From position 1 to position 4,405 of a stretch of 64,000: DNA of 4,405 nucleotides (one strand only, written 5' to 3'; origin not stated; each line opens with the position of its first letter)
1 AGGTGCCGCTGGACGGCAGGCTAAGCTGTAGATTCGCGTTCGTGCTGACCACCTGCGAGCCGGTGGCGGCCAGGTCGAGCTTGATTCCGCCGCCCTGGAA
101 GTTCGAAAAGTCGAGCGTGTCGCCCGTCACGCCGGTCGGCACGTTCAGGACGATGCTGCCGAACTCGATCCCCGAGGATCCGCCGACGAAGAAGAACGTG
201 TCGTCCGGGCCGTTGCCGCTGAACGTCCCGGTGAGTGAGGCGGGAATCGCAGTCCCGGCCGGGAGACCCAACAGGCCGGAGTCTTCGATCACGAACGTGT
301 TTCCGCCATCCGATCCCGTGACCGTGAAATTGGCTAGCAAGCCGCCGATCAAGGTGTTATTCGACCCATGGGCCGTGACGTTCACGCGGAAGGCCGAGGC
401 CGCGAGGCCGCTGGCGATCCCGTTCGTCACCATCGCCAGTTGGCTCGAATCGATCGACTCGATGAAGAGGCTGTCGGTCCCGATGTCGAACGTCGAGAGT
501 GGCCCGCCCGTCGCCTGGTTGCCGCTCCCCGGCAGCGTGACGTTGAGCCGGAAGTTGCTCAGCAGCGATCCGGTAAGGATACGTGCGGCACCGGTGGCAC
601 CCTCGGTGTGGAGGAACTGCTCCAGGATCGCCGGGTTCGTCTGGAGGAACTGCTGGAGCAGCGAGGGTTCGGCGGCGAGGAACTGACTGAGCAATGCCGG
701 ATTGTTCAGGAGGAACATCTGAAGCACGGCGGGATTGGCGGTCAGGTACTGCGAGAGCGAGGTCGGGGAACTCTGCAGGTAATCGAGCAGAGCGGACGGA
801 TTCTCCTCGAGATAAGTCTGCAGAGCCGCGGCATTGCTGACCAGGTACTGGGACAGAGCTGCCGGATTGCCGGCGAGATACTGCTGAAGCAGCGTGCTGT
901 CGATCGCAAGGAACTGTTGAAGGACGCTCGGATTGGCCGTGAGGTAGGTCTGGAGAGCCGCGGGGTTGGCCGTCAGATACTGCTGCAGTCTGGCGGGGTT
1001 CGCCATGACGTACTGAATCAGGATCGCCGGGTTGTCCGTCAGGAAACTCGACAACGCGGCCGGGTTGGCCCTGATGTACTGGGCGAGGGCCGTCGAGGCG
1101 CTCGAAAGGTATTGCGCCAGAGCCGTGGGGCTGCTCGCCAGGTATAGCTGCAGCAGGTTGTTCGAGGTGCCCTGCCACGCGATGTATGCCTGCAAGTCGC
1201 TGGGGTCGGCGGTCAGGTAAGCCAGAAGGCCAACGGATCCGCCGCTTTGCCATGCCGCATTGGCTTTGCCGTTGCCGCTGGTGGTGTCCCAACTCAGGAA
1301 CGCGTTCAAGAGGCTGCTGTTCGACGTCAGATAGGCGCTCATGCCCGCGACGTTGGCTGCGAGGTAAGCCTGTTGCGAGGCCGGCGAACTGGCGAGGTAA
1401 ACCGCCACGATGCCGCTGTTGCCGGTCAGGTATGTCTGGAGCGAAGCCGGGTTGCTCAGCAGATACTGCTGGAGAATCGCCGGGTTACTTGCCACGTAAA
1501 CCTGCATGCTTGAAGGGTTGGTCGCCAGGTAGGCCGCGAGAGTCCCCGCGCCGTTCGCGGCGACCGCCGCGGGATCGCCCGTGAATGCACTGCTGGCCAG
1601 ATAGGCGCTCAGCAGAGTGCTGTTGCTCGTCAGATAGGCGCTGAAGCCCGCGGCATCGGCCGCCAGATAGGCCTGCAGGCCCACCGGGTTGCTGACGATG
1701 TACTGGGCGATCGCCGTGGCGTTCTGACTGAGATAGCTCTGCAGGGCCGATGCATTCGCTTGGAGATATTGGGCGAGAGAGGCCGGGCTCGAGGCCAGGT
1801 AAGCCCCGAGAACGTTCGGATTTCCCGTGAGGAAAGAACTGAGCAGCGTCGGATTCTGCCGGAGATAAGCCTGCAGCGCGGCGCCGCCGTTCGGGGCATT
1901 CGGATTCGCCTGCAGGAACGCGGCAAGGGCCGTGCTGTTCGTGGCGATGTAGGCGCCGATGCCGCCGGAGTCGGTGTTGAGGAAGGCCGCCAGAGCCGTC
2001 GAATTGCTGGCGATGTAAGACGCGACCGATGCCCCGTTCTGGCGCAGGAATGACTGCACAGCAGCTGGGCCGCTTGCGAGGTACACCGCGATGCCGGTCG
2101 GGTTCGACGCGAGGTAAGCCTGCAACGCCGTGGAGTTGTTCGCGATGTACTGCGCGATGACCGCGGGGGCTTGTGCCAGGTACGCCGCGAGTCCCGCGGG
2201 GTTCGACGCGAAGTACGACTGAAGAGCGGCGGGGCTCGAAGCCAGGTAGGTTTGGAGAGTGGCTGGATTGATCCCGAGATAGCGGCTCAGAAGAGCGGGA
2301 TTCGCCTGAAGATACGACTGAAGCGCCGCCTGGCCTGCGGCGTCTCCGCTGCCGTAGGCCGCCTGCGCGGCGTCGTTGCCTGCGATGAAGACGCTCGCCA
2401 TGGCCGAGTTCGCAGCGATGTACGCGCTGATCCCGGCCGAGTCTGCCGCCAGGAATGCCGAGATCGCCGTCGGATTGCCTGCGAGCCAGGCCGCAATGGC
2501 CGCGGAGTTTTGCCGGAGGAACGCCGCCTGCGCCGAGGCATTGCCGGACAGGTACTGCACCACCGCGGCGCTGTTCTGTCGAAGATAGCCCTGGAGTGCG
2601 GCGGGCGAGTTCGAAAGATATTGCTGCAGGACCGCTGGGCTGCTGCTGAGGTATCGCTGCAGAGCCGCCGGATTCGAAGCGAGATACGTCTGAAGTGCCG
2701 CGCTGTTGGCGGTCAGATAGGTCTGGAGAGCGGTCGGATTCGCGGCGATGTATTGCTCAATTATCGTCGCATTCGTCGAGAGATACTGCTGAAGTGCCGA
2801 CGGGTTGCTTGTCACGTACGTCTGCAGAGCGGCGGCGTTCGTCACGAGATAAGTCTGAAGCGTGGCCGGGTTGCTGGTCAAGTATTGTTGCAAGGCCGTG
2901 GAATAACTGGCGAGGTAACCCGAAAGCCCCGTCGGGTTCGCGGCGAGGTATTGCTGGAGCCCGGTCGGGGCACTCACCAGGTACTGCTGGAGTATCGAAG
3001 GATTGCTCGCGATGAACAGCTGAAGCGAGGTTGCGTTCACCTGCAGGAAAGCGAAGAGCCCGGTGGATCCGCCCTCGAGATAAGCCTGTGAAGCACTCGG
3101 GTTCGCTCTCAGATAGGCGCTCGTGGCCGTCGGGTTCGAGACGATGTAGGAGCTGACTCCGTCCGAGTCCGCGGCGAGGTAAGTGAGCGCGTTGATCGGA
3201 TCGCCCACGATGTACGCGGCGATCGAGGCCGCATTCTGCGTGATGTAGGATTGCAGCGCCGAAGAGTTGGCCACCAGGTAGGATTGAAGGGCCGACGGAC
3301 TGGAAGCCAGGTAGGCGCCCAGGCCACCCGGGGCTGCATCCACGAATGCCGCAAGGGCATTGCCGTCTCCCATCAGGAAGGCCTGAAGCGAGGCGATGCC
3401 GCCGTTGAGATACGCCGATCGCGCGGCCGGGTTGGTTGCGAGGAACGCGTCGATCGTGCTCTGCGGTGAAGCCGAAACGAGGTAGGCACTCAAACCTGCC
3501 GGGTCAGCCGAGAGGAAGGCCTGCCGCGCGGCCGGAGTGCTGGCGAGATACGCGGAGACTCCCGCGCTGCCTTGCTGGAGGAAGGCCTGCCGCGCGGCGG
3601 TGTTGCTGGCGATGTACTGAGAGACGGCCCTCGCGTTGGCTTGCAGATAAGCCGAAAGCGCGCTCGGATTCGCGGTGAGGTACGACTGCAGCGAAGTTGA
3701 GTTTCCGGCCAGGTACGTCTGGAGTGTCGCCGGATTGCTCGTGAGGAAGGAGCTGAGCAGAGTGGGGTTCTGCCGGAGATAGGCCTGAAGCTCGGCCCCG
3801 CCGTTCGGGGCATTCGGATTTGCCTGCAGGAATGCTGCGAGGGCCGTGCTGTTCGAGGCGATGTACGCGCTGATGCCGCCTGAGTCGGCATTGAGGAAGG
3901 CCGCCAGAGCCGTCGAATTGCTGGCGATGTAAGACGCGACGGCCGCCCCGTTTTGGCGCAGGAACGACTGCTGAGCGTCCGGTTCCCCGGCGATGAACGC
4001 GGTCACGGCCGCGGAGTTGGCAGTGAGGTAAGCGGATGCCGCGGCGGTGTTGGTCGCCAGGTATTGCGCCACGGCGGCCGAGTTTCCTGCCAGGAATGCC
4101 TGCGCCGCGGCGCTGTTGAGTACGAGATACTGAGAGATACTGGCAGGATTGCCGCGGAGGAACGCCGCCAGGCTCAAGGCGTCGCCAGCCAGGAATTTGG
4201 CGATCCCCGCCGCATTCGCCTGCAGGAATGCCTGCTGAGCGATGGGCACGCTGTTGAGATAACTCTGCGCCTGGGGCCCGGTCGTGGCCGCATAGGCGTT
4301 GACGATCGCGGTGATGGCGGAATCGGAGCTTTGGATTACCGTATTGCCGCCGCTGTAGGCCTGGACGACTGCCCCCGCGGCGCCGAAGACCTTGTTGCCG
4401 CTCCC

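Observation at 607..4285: About 3.7 kb of an 11-residue (33-nt) tandem repeat: an unusual NP-x-x-LQ-x-YL stalk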

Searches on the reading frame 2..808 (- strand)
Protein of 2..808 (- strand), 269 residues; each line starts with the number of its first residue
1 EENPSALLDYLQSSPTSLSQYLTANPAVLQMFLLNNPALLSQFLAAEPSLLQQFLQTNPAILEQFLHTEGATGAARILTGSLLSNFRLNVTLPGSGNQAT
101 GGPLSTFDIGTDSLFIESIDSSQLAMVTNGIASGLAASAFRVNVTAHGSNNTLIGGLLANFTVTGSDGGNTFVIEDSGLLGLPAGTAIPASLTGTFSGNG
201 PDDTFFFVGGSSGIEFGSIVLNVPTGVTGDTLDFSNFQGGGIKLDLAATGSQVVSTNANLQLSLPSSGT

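Call 60: predict_structure(alignment_id=A4)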
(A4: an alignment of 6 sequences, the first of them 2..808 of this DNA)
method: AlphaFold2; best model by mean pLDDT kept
length: 269 residues; sequences in the alignment: 6
mean_pLDDT: 75.5   pTM: 0.72
mean pLDDT of the five models: 75.5, 70.6, 63.7, 58.8, 52.0
residues with pLDDT >= 90: 47; 70-90: 127; 50-70: 90; < 50: 5
segments of 3 or more residues with pLDDT < 50: 267-269
pLDDT, mean of each block of 10 residues (from residue 1): 71 71 71 69 63 70 66 57 75 92 92 92 81 80 92 93 87 87 78 84 85 69 71 77 59 55 50
secondary structure, 60 per line:
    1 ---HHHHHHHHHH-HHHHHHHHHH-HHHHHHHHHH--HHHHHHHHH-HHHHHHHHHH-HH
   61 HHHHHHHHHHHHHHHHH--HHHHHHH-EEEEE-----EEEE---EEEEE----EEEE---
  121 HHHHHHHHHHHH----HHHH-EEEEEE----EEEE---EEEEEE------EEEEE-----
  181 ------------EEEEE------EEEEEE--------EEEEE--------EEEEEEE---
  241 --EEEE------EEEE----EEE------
elements in order: H4-13 H15-24 H26-35 H38-46 H48-57 H59-77 H80-86 E88-92 E98-101 E105-109 E114-117 H121-132 H137-140 E142-147 E152-155 E159-164 E171-175 E193-197 E204-209 E218-222 E231-237 E243-246 E253-256 E261-263

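Call 63: fold_search(model_id=the predicted structure, library=pdb)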
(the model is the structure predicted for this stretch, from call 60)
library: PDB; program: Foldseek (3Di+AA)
matches with E <= 10: 88; with E <= 0.001: 0
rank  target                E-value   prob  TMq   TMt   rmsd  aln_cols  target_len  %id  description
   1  1kap_P                3.3e-01  0.25  0.21  0.13  12.7       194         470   13  THREE-DIMENSIONAL STRUCTURE OF THE ALKALINE PROTEASE OF PSEUDOMONAS AERUGINOSA: A TWO-DOMAIN PROTEIN WITH A CALCIUM BI (released 1995-10-15)
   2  5awg_E                4.1e-01  0.06  0.16  0.13  15.7       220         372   10  Crystal structure of Hg-bound SufB-SufC-SufD complex from Escherichia coli (released 2015-11-11)
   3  5awf_E                5.9e-01  0.06  0.15  0.12  14.4       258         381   10  Crystal structure of SufB-SufC-SufD complex from Escherichia coli (released 2015-11-11)
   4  5d7w                  6.6e-01  0.12  0.18  0.12  11.2       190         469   15  Crystal structure of serralysin (released 2016-01-13)
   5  4mxn_D                6.9e-01  0.06  0.16  0.18  11.9       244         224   10  Crystal structure of a putative glycosyl hydrolase (PARMER_00599) from Parabacteroides merdae ATCC 43184 at 1.95 A res (released 2013-10-23)
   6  4mxn_A                7.7e-01  0.06  0.17  0.19  14.0       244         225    8  Crystal structure of a putative glycosyl hydrolase (PARMER_00599) from Parabacteroides merdae ATCC 43184 at 1.95 A res (released 2013-10-23)
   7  4mxn_B                8.5e-01  0.04  0.17  0.19  13.3       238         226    8  Crystal structure of a putative glycosyl hydrolase (PARMER_00599) from Parabacteroides merdae ATCC 43184 at 1.95 A res (released 2013-10-23)
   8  3t9g_B                9.5e-01  0.11  0.19  0.24  11.7       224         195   11  The crystal structure of family 3 pectate lyase from Caldicellulosiruptor bescii (released 2012-05-09)
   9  4nk6                  9.5e-01  0.04  0.15  0.11  13.7       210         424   10  Crystal Structure of the periplasmic alginate epimerase AlgG (released 2014-01-15)
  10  9u4u_A                9.5e-01  0.01  0.08  0.12  16.3       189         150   10  Structure of the functional amyloid FapC from Pseudomonas sp.UK4 (released 2025-08-06)
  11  4z06_B                1.1e+00  0.10  0.21  0.27  11.7       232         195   12  C. bescii Family 3 pectate lyase double mutant K108A/R133A in complex with ALPHA-D-GALACTOPYRANURONIC ACID (released 2015-12-23)
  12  5awf_A                1.3e+00  0.06  0.22  0.17  15.1       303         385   11  Crystal structure of SufB-SufC-SufD complex from Escherichia coli (released 2015-11-11)
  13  4mxn_C                1.4e+00  0.04  0.16  0.18  13.1       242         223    9  Crystal structure of a putative glycosyl hydrolase (PARMER_00599) from Parabacteroides merdae ATCC 43184 at 1.95 A res (released 2013-10-23)
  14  4nu2                  1.4e+00  0.02  0.12  0.14  17.7       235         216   15  Crystal structure of an ice-binding protein (FfIBP) from the Antarctic bacterium, Flavobacterium frigoris PS1 (released 2014-04-16)
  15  3uyu_B                1.6e+00  0.02  0.12  0.14  17.6       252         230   14  Structural basis for the antifreeze activity of an ice-binding protein (LeIBP) from Arctic yeast (released 2012-02-15)
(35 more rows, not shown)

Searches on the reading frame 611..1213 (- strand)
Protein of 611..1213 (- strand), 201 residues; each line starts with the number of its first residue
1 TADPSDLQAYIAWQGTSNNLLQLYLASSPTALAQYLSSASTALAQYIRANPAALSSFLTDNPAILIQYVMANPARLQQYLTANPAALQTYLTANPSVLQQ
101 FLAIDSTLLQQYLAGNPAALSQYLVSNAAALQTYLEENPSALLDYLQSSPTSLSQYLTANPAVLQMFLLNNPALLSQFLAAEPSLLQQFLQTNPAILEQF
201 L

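Call 44: search_protein_families(library=pfam, proteins=[window:611-1213:-], max_evalue=1)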
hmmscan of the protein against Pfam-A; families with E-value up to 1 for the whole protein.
window:611-1213:- (201 aa): 22 families
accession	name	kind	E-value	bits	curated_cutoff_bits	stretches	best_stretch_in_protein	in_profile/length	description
PF17830.6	STI1-HOP_DP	-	6.7e-08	32.8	29.1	1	80-101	30-50/55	STI1/HOP, DP domain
PF23195.1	UBQLN1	-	7e-08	32.5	27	2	160-196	8-41/70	Ubiquilin-1-like domain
PF09280.16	XPC-binding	-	2.2e-06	27.7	26.4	0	183-200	25-42/57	XPC-binding domain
PF07533.21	BRK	-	4.5e-06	26.7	23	0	185-194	28-37/44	BRK domain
PF02672.20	CP12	-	5.6e-06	27.5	22.7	0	127-141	49-63/70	CP12 domain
PF24669.2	Ddi2_HDD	-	7e-06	26.5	32.8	1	149-178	2-31/66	Ddi2 HDD domain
PF16928.10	Inj_translocase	-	2.7e-05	24.4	29.7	1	39-91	119-166/218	DNA/protein translocase of phage P22 injectosome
PF16525.10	MHB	-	3.8e-05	24.2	27.4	0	29-85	5-57/77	Haemophore, haem-binding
PF03562.22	MltA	-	0.00013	22.5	24.3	0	74-97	136-159/163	MltA specific insert domain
PF22927.2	INT1_R3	-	0.00022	21.3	27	0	22-93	85-157/160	Integrator complex subunit 1, R3 domain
PF21070.2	IcmF_helical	-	0.00026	21.6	24.1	0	41-63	38-60/106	Type VI secretion protein IcmF helical domain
PF21855.1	Treslin_STD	-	0.00036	20.9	24.2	0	140-198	92-148/154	Treslin, STD domain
PF14736.11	N_Asn_amidohyd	-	0.0069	16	24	0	10-63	204-258/270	Protein N-terminal asparagine amidohydrolase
PF11310.13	DUF3113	-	0.016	15.6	25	0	130-145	33-48/60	Protein of unknown function (DUF3113)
PF20290.3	MC4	-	0.017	15.9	28.1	0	162-180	16-34/133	ABC-three component (ABC-3C) system Middle Component 4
PF01442.23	Apolipoprotein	-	0.036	14.2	90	1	31-155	8-128/190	Apolipoprotein A1/A4/E domain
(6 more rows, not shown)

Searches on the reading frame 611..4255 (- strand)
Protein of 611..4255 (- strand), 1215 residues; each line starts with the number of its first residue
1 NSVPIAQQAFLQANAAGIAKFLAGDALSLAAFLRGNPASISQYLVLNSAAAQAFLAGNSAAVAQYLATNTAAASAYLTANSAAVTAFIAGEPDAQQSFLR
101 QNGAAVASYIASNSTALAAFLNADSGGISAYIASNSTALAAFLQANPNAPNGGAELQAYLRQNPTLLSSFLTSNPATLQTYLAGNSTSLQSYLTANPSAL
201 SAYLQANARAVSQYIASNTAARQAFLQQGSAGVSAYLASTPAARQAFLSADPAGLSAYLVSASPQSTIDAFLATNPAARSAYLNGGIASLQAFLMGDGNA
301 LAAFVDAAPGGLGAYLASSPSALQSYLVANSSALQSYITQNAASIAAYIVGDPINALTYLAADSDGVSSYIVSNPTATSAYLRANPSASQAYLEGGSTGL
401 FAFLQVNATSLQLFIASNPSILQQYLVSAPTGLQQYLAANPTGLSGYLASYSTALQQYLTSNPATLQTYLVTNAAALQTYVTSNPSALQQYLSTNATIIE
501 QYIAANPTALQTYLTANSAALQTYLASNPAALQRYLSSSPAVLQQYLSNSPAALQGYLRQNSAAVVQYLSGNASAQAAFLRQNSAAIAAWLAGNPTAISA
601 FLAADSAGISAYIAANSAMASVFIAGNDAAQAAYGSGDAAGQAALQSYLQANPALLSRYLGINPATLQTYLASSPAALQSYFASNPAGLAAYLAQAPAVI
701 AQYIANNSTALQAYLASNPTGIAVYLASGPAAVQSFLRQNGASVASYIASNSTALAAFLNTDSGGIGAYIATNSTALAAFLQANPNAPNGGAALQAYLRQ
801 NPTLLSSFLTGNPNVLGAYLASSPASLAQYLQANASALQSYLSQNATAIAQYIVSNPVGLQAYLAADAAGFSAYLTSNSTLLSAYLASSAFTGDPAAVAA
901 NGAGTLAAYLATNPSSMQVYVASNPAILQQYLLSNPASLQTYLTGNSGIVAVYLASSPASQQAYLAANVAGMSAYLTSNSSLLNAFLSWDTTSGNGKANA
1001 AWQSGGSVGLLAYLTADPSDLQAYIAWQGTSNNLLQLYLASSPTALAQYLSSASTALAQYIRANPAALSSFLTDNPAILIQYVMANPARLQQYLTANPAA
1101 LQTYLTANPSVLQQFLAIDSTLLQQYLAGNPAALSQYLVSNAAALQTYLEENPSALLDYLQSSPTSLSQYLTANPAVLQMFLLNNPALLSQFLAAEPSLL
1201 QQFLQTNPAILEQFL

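Call 12: find_homologous_proteins(query=window:611-4255:-, max_evalue=0.001)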
Query window:611-4255:- (1215 aa): 6 proteins with E <= 0.001 among 8000 candidates.
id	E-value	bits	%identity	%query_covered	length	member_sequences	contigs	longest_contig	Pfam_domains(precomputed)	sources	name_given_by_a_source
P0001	8.5e-207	708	45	62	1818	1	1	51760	PF17830.7,PF01442.24,PF16640.12,PF23195.2,PF03562.23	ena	-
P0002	6.0e-125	437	35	57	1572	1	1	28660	PF23195.2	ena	-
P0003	2.2e-116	408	41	49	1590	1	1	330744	PF01442.24,PF23195.2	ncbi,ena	-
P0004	1.2e-86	310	38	33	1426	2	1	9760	PF18676.7,PF16640.12,PF23195.2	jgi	jgi:MBG domain (YGX type)/Bacterial Ig-like domain (group 3)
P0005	1.6e-73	267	34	57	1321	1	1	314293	-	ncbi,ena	-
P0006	9.4e-70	254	57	22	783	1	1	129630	-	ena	-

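Call 15: find_encoding_contigs(protein=P0003, flank=10000, max_places=3)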
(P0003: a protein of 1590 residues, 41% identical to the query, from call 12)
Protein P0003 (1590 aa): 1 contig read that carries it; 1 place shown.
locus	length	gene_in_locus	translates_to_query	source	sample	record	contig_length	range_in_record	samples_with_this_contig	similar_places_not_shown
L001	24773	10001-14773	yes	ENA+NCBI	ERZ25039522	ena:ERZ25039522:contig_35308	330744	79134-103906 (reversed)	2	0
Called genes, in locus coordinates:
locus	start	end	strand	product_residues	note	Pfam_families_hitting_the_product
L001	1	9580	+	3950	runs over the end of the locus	-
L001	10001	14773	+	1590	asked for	PF01442:Apolipoprotein (faint), PF23195:UBQLN1 (faint)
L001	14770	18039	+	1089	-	PF18657:YDG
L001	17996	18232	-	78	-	-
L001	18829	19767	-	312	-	-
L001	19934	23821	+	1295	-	PF24316:Tli3 (faint), PF13517:FG-GAP_3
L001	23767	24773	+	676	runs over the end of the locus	-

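Call 16: find_encoding_contigs(protein=P0001, flank=10000, max_places=3)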
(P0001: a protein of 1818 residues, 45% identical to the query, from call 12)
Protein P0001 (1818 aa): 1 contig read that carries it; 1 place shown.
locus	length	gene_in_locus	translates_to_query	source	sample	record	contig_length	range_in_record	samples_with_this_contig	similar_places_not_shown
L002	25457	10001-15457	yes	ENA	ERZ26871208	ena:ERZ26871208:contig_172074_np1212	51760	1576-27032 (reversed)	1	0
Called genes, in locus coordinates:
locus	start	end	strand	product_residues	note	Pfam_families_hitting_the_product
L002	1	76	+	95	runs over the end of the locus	-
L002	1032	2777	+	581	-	PF02384:N6_Mtase, PF07669:Eco57I, PF12950:TaqI_C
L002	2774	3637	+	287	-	-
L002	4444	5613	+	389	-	PF16261:DUF4915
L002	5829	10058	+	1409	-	-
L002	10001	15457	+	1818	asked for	PF01442:Apolipoprotein (faint), PF03562:MltA (faint), PF23195:UBQLN1 (faint), PF17830:STI1-HOP_DP (faint), PF16640:Big_3_5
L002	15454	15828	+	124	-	PF18676:MBG_2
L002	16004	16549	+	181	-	-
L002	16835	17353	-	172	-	-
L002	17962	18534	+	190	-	-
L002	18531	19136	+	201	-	-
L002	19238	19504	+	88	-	-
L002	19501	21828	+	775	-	-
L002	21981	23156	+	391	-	-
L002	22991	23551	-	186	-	-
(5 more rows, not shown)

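Call 44: search_protein_families(library=pfam, proteins=[window:611-4255:-], max_evalue=1)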
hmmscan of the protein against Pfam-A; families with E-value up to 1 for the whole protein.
window:611-4255:- (1215 aa): 12 families
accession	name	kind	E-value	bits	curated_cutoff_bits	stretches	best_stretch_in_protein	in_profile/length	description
PF17830.6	STI1-HOP_DP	-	5.4e-10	39.5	29.1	0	1094-1115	30-50/55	STI1/HOP, DP domain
PF01442.23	Apolipoprotein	-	7e-09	36.1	90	1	430-563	35-168/190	Apolipoprotein A1/A4/E domain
PF24669.2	Ddi2_HDD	-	1e-07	32.4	32.8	0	1164-1193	3-32/66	Ddi2 HDD domain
PF03562.22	MltA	-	1.7e-07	31.8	24.3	0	1088-1110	136-158/163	MltA specific insert domain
PF22927.2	INT1_R3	-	2.3e-07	31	27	1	433-507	84-159/160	Integrator complex subunit 1, R3 domain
PF23195.1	UBQLN1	-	1.1e-06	28.6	27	1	1174-1210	8-41/70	Ubiquilin-1-like domain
PF24469.2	F54D1_6_C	-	7.2e-06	26.5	27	0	270-293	14-37/75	F54D1.6, C-terminal Sushi-like domain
PF14736.11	N_Asn_amidohyd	-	8.9e-05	22.2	24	0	1024-1076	204-257/270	Protein N-terminal asparagine amidohydrolase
PF09280.16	XPC-binding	-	0.00027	20.9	26.4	0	520-572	12-56/57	XPC-binding domain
PF18312.6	ScsC_N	-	0.00079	19.5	25.8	0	795-805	10-20/34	Copper resistance protein ScsC N-terminal domain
PF10933.14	DUF2827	-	0.0034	16.7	25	0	676-715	320-359/362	Protein of unknown function (DUF2827)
PF16180.10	RelB_leu_zip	-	0.022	15.2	27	0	484-513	22-51/84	RelB leucine zipper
